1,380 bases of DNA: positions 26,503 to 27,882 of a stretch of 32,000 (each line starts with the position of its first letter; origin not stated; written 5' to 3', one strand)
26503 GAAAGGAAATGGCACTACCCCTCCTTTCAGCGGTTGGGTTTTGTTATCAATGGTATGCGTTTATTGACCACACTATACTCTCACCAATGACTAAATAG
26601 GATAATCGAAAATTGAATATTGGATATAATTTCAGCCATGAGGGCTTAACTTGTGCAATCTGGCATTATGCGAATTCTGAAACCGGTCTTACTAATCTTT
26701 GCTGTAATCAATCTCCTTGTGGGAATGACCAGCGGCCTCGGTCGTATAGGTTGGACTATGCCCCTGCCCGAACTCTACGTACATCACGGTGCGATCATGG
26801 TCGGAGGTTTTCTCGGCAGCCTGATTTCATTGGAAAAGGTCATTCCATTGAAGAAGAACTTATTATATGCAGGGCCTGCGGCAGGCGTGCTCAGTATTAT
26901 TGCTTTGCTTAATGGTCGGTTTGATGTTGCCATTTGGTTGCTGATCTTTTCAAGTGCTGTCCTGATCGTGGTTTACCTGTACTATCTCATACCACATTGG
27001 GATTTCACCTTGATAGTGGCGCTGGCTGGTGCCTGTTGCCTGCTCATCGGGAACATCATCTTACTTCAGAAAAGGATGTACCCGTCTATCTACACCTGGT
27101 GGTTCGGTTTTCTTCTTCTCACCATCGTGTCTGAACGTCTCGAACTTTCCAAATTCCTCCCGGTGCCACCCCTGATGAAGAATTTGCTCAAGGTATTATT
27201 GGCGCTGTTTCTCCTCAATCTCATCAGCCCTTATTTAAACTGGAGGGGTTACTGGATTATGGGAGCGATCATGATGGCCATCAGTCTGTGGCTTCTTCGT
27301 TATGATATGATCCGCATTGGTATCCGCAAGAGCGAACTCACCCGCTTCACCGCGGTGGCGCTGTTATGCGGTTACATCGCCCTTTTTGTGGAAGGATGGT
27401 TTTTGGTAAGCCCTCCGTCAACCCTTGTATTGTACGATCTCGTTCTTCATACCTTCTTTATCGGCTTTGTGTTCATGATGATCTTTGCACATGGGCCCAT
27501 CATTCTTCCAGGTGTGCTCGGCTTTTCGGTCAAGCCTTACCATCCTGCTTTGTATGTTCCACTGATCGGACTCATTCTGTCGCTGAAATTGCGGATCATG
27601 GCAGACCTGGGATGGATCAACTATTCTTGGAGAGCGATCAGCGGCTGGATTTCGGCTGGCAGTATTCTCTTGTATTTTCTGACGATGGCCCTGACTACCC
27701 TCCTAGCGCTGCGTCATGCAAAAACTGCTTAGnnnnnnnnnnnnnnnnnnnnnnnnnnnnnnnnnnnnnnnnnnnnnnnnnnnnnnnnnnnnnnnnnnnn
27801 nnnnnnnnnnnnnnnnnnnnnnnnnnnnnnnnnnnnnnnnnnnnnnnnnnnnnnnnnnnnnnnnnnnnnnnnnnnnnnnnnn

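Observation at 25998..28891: Rrf2 (3-Cys) regulator divergent from two translationally coupled 12-TM His-rich membrane proteins of unknown function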

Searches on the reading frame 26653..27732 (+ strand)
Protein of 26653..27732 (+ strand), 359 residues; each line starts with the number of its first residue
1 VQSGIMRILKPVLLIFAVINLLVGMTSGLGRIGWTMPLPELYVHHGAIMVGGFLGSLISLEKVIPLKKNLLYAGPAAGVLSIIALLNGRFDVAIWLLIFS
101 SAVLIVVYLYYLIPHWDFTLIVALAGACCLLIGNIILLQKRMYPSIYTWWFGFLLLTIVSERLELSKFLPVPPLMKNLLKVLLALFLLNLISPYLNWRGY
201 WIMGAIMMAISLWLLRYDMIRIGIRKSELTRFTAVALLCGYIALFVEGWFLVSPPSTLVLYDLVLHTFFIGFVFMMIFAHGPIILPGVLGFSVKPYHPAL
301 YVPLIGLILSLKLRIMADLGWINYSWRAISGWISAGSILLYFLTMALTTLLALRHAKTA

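Call 3: search_protein_families(library=pfam, proteins=[window:26653-27732:+], max_evalue=1)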
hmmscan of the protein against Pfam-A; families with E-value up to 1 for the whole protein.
window:26653-27732:+ (359 aa): 0 families

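Call 4: search_protein_families(library=ncbifam, proteins=[window:26653-27732:+], max_evalue=1)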
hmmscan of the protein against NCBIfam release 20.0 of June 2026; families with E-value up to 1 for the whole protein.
window:26653-27732:+ (359 aa): 0 families

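Call 8: find_homologous_proteins(query=window:26653-27732:+)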
Query window:26653-27732:+ (359 aa): 972 proteins with E <= 0.001 among 8000 candidates; the best 120 are listed.
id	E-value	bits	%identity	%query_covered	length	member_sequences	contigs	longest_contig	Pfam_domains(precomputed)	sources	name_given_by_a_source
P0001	3.0e-210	716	93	99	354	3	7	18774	-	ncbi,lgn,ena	-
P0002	6.4e-144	498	67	99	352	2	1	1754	-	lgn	-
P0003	8.8e-117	409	57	99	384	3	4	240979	-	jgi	jgi:hypothetical protein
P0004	4.8e-116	406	56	99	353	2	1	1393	-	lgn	-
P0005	1.9e-114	401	56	98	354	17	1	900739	-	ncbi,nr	ncbi:MAG: hypothetical protein KF803_04005 [Cyclobacteriaceae bacterium]|nr:hypothetical protein [Cy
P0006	4.5e-114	400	56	98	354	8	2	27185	-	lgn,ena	-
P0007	7.2e-114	399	55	99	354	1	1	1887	-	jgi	jgi:hypothetical protein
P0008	7.9e-114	399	55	98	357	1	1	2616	-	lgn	-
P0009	2.6e-113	397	60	92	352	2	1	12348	-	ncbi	-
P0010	2.7e-113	397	56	95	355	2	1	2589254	-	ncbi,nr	ncbi:MAG: hypothetical protein KF845_06140 [Cyclobacteriaceae bacterium]|nr:hypothetical protein [Cy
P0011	1.5e-112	395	56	97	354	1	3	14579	-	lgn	-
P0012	5.5e-112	393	57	97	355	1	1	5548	-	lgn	-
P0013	1.2e-111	392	57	94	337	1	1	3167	-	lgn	-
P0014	2.5e-111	391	55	97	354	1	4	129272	-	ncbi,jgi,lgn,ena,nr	ncbi:MAG: hypothetical protein OEV74_16955 [Cyclobacteriaceae bacterium]|nr:hypothetical protein [Cy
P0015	4.4e-111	390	57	93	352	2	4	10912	-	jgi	jgi:hypothetical protein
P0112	8.8e-93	330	49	96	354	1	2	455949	-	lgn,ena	-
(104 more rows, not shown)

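Call 19: find_encoding_contigs(protein=P0005, flank=10000, max_places=3)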
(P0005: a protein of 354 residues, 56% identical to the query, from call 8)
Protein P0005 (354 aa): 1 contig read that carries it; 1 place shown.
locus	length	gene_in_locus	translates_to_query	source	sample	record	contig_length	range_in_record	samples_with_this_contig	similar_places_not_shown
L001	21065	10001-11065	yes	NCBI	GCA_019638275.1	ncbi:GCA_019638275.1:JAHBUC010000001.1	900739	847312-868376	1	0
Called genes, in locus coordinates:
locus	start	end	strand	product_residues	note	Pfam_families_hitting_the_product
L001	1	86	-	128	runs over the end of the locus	-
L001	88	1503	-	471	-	PF01565:FAD_binding_4, PF02913:FAD-oxidase_C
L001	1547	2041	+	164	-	PF00877:NLPC_P60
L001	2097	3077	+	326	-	PF01112:Asparaginase_2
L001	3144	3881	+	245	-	PF03932:CutC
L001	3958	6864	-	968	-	PF13620:CarboxypepD_reg, PF13715:CarbopepD_reg_2, PF07715:Plug (weak), PF00593:TonB_dep_Rec_b-barrel, PF14905:OMP_b-brl_3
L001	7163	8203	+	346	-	PF06580:His_kinase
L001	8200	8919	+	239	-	PF00072:Response_reg, PF04397:LytTR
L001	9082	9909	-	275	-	PF11716:MDMPI_N, PF12867:DinB_2 (weak)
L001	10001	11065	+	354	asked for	-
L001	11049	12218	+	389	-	-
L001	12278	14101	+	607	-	PF07715:Plug, PF00593:TonB_dep_Rec_b-barrel, PF14905:OMP_b-brl_3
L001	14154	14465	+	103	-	-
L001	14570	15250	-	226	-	PF02566:OsmC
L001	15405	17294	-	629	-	PF00989:PAS, PF13188:PAS_8 (weak), PF13426:PAS_9, PF00158:Sigma54_activat, PF01078:Mg_chelatase (faint), PF14532:Sigma54_activ_2, PF07728:AAA_5 (weak), PF25601:AAA_lid_14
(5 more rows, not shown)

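Call 20: find_related_loci(query=A2, collection=genome_contigs, flank=10000)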
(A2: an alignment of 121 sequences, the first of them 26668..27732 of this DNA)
Query A2 (354 aa) in genome_contigs; peptide patterns used: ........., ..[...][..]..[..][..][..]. (x = any residue, [..] = any of these).
183 stretches matched a pattern; 142 encode a relative of the query (tblastn E <= 1e-3); the best 80 are kept; 80 distinct loci.
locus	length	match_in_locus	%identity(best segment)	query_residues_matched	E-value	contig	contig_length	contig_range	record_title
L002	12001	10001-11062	93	1-354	0e+0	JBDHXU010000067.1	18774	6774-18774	MAG: Cyclobacteriaceae bacterium isolate AS-MESO-3CA.165 NODE_12708_length_18774_cov_9.784136, whole genome shotgun sequ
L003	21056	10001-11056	56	2-354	3e-117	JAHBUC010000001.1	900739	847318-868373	MAG: Cyclobacteriaceae bacterium isolate ACE_BAC25 BAC25_1, whole genome shotgun sequence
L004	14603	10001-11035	57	9-354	6e-117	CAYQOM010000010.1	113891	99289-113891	MAG TPA_asm: uncultured Roseivirgaceae bacterium isolate binchicken_co315_54 genome assembly, contig: NODE_138_length_11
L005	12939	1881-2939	54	1-354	1e-115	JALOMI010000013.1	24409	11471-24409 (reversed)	MAG: Cyclobacteriaceae bacterium isolate Prado047 scaffold_1277, whole genome shotgun sequence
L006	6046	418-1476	55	1-354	5e-114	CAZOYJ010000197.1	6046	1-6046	MAG TPA_asm: uncultured Roseivirgaceae bacterium isolate SRP319275_co1_43 genome assembly, contig: NODE_18559_length_604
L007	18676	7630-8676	53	4-353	1e-113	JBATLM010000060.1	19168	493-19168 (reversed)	MAG: Cyclobacteriaceae bacterium isolate MFD10474_ilm_asm_bin56 k127_100868, whole genome shotgun sequence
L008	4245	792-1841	53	2-352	2e-113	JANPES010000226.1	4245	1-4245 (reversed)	MAG: Cyclobacteriaceae bacterium isolate VAR_78_metabat_198 VAR_78_k141_1903263, whole genome shotgun sequence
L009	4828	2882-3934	55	1-352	2e-111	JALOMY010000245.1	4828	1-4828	MAG: Cyclobacteriaceae bacterium isolate Prado063 scaffold_32952, whole genome shotgun sequence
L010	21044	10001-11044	55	1-349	2e-110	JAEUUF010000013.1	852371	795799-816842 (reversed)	MAG: Cyclobacteriaceae bacterium isolate new MAG-348 k141_3708915, whole genome shotgun sequence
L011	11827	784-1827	55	4-352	4e-110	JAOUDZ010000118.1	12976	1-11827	MAG: Cyclobacteriaceae bacterium isolate 4_1_Jan_SF_Bin44 4_1_Jan_SF_Bin44_scaffold_1856_c1, whole genome shotgun sequen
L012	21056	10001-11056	52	1-352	6e-110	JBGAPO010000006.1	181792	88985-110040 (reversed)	MAG: Cyclobacteriaceae bacterium isolate MAG_AAO_H10.37 AAOH10-37_opera_contig_400, whole genome shotgun sequence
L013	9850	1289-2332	53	1-349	2e-109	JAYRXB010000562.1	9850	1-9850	MAG: Cyclobacteriaceae bacterium isolate EBPR_ori4bin.20 k141_259023, whole genome shotgun sequence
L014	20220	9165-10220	53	1-352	7e-109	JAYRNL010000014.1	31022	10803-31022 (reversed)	MAG: Cyclobacteriaceae bacterium isolate XM2_XAASGE4bin.28 k141_57863, whole genome shotgun sequence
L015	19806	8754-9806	53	2-353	9e-109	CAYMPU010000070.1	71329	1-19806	MAG TPA_asm: uncultured Ohtaekwangia sp. isolate binchicken_co200_323 genome assembly, contig: k141_894051, whole genome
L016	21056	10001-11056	53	2-354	6e-109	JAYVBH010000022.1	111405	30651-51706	MAG: Cyclobacteriaceae bacterium isolate GL28_DN_metabinner_1 GL28_DN_metabinner_1_21, whole genome shotgun sequence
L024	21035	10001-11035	50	9-354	2e-102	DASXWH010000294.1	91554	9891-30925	MAG TPA_asm: Ohtaekwangia sp. isolate SMAG_U4766 k141_113604, whole genome shotgun sequence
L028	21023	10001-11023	49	11-353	4e-98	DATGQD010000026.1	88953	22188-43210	MAG TPA_asm: Cyclobacteriaceae bacterium isolate SMAG_U10414 k141_1418450, whole genome shotgun sequence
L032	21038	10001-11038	48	9-354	1e-95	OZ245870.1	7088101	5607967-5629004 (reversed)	MAG: Chryseolinea sp. isolate bc7d9e06-b512-4612-8540-2ade36375776 genome assembly, chromosome: 1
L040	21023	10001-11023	46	12-353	1e-91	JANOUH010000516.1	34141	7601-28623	MAG: Cytophagales bacterium isolate VAR_39_metabat_179 VAR_39_k141_3777590, whole genome shotgun sequence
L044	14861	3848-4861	50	12-349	6e-90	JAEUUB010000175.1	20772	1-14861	MAG: Cyclobacteriaceae bacterium isolate new MAG-344 k141_3834027, whole genome shotgun sequence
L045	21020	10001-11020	46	12-352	6e-90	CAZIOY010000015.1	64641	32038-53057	MAG TPA_asm: uncultured Ohtaekwangia sp. isolate SRP128246_co1_420 genome assembly, contig: NODE_417_length_64641_cov_13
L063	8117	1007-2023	48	1-340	1e-84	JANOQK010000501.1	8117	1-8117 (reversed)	MAG: Bacteroidia bacterium isolate VAR_4_metabat_348_sub VAR_4_k141_3717014, whole genome shotgun sequence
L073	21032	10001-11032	47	1-345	5e-81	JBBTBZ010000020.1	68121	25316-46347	MAG: Bacteroidota bacterium isolate H41-bin033_1 H41_bin033_1_000000000020, whole genome shotgun sequence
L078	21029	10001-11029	41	8-352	3e-79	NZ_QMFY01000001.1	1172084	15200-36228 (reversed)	Pseudochryseolinea flava strain SDU1-6 Scaffold1_1, whole genome shotgun sequence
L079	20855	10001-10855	50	12-296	3e-79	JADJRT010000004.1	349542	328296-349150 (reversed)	MAG: Flammeovirgaceae bacterium isolate Hade_18-Q3-R52-61_BATAC.180 tig00007233-10-3497170, whole genome shotgun sequenc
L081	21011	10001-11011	45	1-340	1e-75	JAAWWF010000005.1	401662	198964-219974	MAG: Roseivirga sp. isolate FE80 Cluster8_contig_90, whole genome shotgun sequence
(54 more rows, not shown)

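Call 26: predict_structure(alignment_id=A2)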
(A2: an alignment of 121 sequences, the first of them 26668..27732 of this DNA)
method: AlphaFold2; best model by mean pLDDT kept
length: 354 residues; sequences in the alignment: 121
mean_pLDDT: 93.5   pTM: 0.92
mean pLDDT of the five models: 93.5, 91.4, 91.4, 91.2, 90.4
residues with pLDDT >= 90: 300; 70-90: 47; 50-70: 7; < 50: 0
segments of 3 or more residues with pLDDT < 50: none
pLDDT, mean of each block of 10 residues (from residue 1): 91 95 81 80 95 97 97 97 95 98 98 97 98 87 95 96 94 97 81 84 98 94 97 98 91 86 97 95 92 98 98 95 95 98 94 71
secondary structure, 60 per line:
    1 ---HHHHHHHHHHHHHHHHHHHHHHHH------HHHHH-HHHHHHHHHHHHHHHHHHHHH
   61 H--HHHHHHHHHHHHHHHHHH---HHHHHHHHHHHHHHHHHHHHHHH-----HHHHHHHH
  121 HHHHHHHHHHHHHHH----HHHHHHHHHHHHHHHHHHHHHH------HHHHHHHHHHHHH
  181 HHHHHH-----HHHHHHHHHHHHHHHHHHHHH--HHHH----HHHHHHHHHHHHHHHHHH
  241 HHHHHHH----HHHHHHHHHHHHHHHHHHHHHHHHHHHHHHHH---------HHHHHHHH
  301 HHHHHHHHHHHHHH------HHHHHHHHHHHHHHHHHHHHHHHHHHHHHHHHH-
elements in order: H4-27 H34-38 H40-61 H64-81 H85-107 H113-135 H140-161 H168-186 H192-212 H215-218 H223-247 H252-283 H293-314 H321-353

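Call 31: fold_search(model_id=the predicted structure, library=pdb)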
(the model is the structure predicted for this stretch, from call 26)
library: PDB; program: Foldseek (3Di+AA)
matches with E <= 10: 100; with E <= 0.001: 0
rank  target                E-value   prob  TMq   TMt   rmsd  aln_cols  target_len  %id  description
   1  3o0r_B                2.5e-03  1.00  0.57  0.48   7.1       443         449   14  Crystal structure of nitric oxide reductase from Pseudomonas aeruginosa in complex with antibody fragment (released 2010-12-29)
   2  6xkw_n                4.6e-03  1.00  0.59  0.47   7.2       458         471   12  R. capsulatus CIII2CIV bipartite super-complex (SC-2A) with CcoH/cy (released 2020-12-30)
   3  9g6b_A                1.4e-02  1.00  0.71  0.56   5.6       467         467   14  cbb3-2 NOH complex (released 2026-01-28)
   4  3mk7_D                3.9e-02  1.00  0.61  0.49   7.2       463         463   12  The structure of CBB3 cytochrome oxidase (released 2010-08-04)
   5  3bvd_A                4.5e-02  1.00  0.61  0.43   7.2       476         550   12  Structure of Surface-engineered Cytochrome ba3 Oxidase from Thermus thermophilus under Xenon Pressure, 100psi 5min (released 2008-05-20)
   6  3s3b_A                5.5e-02  1.00  0.61  0.42   7.2       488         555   11  Structure of Thermus thermophilus cytochrome ba3 oxidase 240s after Xe depressurization (released 2012-05-23)
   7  3s8f_A                5.5e-02  1.00  0.58  0.41   7.3       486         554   11  1.8 A structure of ba3 cytochrome c oxidase from Thermus thermophilus in lipid environment (released 2011-08-03)
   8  4g7r_A                7.3e-02  1.00  0.62  0.43   7.1       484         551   12  Structure of Recombinant Cytochrome ba3 Oxidase mutant V236A from Thermus thermophilus (released 2013-07-24)
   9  3s8g_A                7.6e-02  1.00  0.58  0.41   7.7       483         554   10  1.8 A structure of ba3 cytochrome c oxidase mutant (A120F) from Thermus thermophilus in lipid environment (released 2011-08-03)
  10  4n4y_A                7.9e-02  1.00  0.63  0.44   6.9       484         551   12  Structure of Recombinant Cytochrome ba3 Oxidase mutant G232V from Thermus thermophilus (released 2014-10-08)
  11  4gp8_A                8.2e-02  1.00  0.60  0.43   7.2       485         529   12  Structure of Recombinant Cytochrome ba3 Oxidase mutant Y133W+T231F from Thermus thermophilus (released 2013-01-16)
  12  4g7s_A                1.1e-01  1.00  0.61  0.43   7.3       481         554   12  Structure of Recombinant Cytochrome ba3 Oxidase mutant V236I from Thermus thermophilus (released 2013-07-24)
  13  4gp4_A                1.1e-01  1.00  0.59  0.41   7.3       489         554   10  Structure of Recombinant Cytochrome ba3 Oxidase mutant Y133F from Thermus thermophilus (released 2013-01-16)
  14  1xme_A                1.1e-01  1.00  0.62  0.43   7.2       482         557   12  Structure of Recombinant Cytochrome ba3 Oxidase from Thermus thermophilus (released 2005-03-22)
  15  4g70_A                1.3e-01  1.00  0.60  0.41   8.4       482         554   12  Structure of Recombinant Cytochrome ba3 Oxidase mutant V236T from Thermus thermophilus (released 2013-07-24)
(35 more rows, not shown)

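Call 32: search_protein_families(library=pfam, proteins=[L032:12481-14466:+, L040:6168-6749:+, L081:7276-8526:+, L024:12455-12934:+, L078:17357-18085:+, L079:9181-9948:+, L044:4879-6696:-, L079:3524-4081:+, L045:11029-11397:+, L073:17014-17748:-], max_evalue=0.001)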
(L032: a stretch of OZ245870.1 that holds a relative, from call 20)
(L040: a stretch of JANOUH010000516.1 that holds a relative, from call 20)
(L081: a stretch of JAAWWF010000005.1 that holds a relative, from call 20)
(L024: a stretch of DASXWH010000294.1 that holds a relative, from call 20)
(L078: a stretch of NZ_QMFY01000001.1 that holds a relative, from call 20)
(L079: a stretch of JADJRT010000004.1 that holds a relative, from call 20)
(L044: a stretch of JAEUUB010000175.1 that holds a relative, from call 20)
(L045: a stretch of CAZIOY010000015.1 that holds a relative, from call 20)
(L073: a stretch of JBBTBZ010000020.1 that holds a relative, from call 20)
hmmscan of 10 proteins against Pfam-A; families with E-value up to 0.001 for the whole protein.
L032:12481-14466:+ (661 aa): 1 family
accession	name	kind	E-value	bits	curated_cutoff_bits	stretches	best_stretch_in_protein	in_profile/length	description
PF18764.7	nos_propeller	-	2.8e-34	117.3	30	1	429-499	1-71/71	Nitrous oxide reductase propeller repeat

L040:6168-6749:+ (193 aa): 0 families

L081:7276-8526:+ (416 aa): 3 families
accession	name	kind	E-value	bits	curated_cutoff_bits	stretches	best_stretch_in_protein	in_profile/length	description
PF13229.12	Beta_helix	-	5.1e-39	133.9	25.9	4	114-254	2-140/158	Right handed beta helix region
PF05048.19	NosD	-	8.6e-34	117.3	23.6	2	157-347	5-212/212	Periplasmic copper-binding protein (NosD)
PF07602.17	DUF1565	-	1.7e-06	28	20.3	0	70-207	86-228/257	Protein of unknown function (DUF1565)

L024:12455-12934:+ (159 aa): 2 families
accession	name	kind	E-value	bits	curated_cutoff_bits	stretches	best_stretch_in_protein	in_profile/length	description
PF00034.26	Cytochrom_C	-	9.6e-07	30.5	21.3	1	70-154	3-88/90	Cytochrome c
PF13442.11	Cytochrome_CBB3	-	6.7e-05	23.6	27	1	68-113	3-43/68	Cytochrome C oxidase, cbb3-type, subunit III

L078:17357-18085:+ (242 aa): 5 families
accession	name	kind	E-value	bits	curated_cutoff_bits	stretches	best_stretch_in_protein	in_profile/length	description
PF00005.33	ABC_tran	-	1.1e-29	104.2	25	1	17-156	1-137/137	ABC transporter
PF13304.12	AAA_21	-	2.6e-13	51.2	27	2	92-186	188-299/304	AAA domain, putative AbiEii toxin, Type IV TA system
PF02463.25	SMC_N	-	6.8e-08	32.6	40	0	20-48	18-48/220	RecF/RecN/SMC N terminal domain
PF13555.12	AAA_29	-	6.9e-06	26.2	27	1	15-55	13-50/61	P-loop containing region of AAA domain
PF13476.12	AAA_23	-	0.0003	21.9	27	1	9-47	5-39/201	AAA domain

L079:9181-9948:+ (255 aa): 1 family
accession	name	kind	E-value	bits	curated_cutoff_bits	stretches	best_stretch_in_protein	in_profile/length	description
PF12679.13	ABC2_membrane_2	-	9.8e-14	51.7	27.2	1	73-255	99-283/283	ABC-2 family transporter protein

L044:4879-6696:- (605 aa): 0 families

L079:3524-4081:+ (185 aa): 1 family
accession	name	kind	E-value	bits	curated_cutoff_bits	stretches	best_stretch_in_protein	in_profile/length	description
PF02469.27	Fasciclin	-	7.7e-32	110.5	22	1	60-181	2-123/123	Fasciclin domain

L045:11029-11397:+ (122 aa): 1 family
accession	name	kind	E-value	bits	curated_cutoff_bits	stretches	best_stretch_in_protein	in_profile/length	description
PF01152.27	Bac_globin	-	1.9e-09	38.2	21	1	8-96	10-105/121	Bacterial-like globin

L073:17014-17748:- (244 aa): 2 families
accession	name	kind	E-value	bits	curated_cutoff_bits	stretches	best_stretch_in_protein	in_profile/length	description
PF01814.28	Hemerythrin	-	4e-23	82.7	25.3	1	89-238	5-127/127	Hemerythrin HHE cation binding domain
PF04405.19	ScdA_N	-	8.7e-14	51.4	32.5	1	13-62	3-52/56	Domain of Unknown function (DUF542)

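Call 34: search_protein_families(library=pfam, alignment_id=A2, max_evalue=10)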
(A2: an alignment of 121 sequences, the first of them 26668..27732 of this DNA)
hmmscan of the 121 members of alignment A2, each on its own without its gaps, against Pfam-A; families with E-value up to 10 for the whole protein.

A. member 1, window:26668-27732:+ (354 aa): 0 families

B. families by the number of members that match (of 121 scanned): 36 families (the first 25 are shown)
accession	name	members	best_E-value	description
PF04923.17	Ninjurin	6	0.036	Ninjurin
PF06624.17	RAMP4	5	0.24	Ribosome associated membrane protein RAMP4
PF14143.11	YrhC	4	0.0093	YrhC-like protein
PF02238.20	COX7a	4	0.29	Cytochrome c oxidase subunit VII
PF02706.20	Wzz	3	0.12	Chain length determinant protein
PF11377.13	DUF3180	3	0.25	Protein of unknown function (DUF3180)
PF11044.13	TMEMspv1-c74-12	2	0.033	Plectrovirus spv1-c74 ORF 12 transmembrane protein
PF05940.17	NnrS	1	0.0012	NnrS protein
PF10801.13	DUF2537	1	0.008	Protein of unknown function (DUF2537)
PF24285.1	DUF7473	1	0.016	Family of unknown function (DUF7473)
PF20712.2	CyanoTRADDas_TM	1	0.051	Cyanobacterial TRADD-N associated 2-Transmembrane domain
PF12648.12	TcpE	1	0.078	TcpE family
PF16079.10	Phage_holin_5_2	1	0.083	Phage holin family Hol44, in holin superfamily V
PF11119.13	DUF2633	1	0.1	Protein of unknown function (DUF2633)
PF10966.13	DUF2768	1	0.11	Protein of unknown function (DUF2768)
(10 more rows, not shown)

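Call 52: search_solved_structures(query=A2, max_evalue=10, show_alignments=3)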
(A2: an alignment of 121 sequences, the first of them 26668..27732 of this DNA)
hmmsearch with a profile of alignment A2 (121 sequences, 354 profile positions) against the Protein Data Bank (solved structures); distinct sequences matched with E-value up to 10: 0.
